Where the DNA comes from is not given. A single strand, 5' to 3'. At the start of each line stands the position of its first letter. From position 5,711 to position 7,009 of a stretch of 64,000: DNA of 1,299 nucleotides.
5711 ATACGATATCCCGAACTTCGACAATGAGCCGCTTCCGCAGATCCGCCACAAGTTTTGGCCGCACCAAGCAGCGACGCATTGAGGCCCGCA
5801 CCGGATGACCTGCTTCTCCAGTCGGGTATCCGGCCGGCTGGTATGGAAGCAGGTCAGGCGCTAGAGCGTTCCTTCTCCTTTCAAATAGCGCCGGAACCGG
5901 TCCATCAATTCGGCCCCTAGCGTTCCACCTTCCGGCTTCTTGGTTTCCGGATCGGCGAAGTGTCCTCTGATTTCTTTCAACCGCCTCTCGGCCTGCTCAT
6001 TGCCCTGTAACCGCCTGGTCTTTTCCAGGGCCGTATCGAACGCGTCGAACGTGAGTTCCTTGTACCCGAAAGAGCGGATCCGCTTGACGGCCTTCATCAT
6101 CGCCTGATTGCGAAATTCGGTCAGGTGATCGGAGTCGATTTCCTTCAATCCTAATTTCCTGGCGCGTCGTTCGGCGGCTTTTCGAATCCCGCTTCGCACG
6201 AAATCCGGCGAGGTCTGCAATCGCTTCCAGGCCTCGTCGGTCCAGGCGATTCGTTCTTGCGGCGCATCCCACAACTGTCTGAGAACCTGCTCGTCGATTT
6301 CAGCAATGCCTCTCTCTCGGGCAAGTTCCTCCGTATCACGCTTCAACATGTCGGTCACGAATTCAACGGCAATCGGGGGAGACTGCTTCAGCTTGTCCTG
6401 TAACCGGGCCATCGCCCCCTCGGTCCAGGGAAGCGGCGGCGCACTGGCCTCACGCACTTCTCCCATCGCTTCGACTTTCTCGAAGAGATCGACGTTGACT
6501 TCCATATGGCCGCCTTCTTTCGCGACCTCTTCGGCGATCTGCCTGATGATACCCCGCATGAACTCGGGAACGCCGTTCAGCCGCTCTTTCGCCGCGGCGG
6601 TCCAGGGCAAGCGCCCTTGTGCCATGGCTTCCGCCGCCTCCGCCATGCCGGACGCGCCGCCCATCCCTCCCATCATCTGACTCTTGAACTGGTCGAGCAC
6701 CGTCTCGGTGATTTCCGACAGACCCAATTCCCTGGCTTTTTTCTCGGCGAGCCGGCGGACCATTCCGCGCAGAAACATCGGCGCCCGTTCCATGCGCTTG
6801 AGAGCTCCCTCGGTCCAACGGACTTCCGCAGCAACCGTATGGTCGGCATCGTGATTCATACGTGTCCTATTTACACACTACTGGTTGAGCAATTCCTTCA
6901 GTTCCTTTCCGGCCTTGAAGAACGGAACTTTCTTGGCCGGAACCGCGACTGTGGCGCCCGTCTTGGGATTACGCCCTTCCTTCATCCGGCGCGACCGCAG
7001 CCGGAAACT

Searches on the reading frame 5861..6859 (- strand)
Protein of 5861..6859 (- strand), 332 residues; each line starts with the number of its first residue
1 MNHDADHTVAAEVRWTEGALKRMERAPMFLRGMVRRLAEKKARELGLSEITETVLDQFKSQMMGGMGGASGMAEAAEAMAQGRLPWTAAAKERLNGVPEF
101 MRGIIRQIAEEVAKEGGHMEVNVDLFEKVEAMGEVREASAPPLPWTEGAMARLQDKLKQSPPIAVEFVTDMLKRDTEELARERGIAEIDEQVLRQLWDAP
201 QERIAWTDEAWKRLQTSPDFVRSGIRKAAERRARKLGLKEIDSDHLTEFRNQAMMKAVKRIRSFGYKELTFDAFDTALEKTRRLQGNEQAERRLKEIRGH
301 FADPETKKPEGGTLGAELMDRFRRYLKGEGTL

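Call 36: search_protein_families(library=ncbifam, proteins=[window:5861-6859:-], max_evalue=0.001)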
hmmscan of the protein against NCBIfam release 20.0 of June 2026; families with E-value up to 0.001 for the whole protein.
window:5861-6859:- (332 aa): 3 families
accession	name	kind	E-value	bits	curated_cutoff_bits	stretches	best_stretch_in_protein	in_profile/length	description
NF002789.0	PRK02910.1-3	equivalog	4.7e-28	98.3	509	3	8-62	479-533/535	ferredoxin:protochlorophyllide reductase (ATP-dependent) subunit B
TIGR01278.1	DPOR_BchB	equivalog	3.6e-24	85.5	490.35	3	72-128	450-506/512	ferredoxin:protochlorophyllide reductase (ATP-dependent) subunit B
NF002790.0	PRK02910.1-4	equivalog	1.5e-18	66.7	912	2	6-59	472-525/530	ferredoxin:protochlorophyllide reductase (ATP-dependent) subunit B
